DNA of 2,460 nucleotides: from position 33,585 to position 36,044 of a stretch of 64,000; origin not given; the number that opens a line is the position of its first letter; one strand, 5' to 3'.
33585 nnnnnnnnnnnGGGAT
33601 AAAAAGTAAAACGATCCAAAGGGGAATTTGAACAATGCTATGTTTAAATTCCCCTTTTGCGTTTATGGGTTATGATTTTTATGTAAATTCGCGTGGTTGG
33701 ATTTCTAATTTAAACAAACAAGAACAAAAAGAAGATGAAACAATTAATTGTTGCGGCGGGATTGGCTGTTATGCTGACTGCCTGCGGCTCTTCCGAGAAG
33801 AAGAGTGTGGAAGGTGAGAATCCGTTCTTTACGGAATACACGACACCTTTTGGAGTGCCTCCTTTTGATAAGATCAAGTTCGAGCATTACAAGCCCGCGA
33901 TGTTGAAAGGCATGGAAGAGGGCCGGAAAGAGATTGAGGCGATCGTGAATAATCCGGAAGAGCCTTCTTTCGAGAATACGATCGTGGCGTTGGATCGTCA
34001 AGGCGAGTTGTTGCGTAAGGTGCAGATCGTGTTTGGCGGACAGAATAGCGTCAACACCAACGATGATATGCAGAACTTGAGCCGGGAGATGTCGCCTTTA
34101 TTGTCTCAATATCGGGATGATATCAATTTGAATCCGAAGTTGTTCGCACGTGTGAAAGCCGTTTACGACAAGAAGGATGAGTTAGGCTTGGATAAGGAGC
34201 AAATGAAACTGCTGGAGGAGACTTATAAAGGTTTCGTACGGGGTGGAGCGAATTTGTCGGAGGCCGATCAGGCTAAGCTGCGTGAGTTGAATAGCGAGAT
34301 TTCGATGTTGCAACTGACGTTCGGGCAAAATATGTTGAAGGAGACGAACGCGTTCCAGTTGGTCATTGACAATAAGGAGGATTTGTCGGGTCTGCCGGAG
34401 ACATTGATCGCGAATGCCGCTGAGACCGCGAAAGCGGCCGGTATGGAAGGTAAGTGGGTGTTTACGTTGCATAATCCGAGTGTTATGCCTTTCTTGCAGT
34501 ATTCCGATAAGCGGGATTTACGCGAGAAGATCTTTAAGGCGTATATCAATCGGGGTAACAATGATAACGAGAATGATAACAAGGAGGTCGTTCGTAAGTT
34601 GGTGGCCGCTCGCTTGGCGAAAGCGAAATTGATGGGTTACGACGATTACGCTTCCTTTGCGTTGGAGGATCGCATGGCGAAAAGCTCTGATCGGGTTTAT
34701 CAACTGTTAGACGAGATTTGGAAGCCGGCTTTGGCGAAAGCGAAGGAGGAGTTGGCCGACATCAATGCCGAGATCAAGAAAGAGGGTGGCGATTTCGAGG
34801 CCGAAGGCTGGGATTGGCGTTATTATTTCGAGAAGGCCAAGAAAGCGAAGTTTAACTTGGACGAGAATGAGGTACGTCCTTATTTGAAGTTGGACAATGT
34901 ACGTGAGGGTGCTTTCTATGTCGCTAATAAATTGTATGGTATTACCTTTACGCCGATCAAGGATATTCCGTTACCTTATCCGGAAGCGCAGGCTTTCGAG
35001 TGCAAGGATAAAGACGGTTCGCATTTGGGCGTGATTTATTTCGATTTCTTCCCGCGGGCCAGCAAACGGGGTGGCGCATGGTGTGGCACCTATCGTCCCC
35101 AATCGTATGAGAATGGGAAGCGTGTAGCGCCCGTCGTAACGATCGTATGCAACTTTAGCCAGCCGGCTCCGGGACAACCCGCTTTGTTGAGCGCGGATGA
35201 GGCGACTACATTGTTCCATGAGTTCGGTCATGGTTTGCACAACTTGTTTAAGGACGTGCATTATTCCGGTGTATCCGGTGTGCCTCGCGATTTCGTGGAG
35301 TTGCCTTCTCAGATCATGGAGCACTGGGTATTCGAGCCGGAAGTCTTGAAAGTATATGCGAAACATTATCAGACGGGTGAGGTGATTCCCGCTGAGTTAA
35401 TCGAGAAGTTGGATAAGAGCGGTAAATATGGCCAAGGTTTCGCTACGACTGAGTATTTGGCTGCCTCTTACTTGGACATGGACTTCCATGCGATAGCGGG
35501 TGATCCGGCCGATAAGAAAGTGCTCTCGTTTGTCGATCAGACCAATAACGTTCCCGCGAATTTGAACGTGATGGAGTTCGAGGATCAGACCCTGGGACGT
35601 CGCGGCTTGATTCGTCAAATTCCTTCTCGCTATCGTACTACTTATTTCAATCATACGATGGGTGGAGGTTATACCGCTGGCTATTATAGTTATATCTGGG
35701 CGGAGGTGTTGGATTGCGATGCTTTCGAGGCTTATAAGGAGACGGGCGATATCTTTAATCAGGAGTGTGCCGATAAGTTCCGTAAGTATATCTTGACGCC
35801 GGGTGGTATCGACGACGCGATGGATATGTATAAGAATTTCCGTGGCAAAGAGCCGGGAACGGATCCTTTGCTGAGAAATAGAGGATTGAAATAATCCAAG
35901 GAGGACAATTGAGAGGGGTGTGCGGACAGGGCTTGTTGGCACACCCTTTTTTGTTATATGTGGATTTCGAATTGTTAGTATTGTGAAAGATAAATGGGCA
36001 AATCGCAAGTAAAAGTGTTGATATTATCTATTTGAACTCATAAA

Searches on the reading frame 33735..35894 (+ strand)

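Call 9: search_protein_families(library=pfam, proteins=[window:33735-35894:+])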
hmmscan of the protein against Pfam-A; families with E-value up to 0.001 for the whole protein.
window:33735-35894:+ (719 aa): 1 family
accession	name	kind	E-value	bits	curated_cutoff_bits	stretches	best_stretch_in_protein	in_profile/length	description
PF01432.26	Peptidase_M3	-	2.4e-120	403.4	27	1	253-717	1-456/457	Peptidase family M3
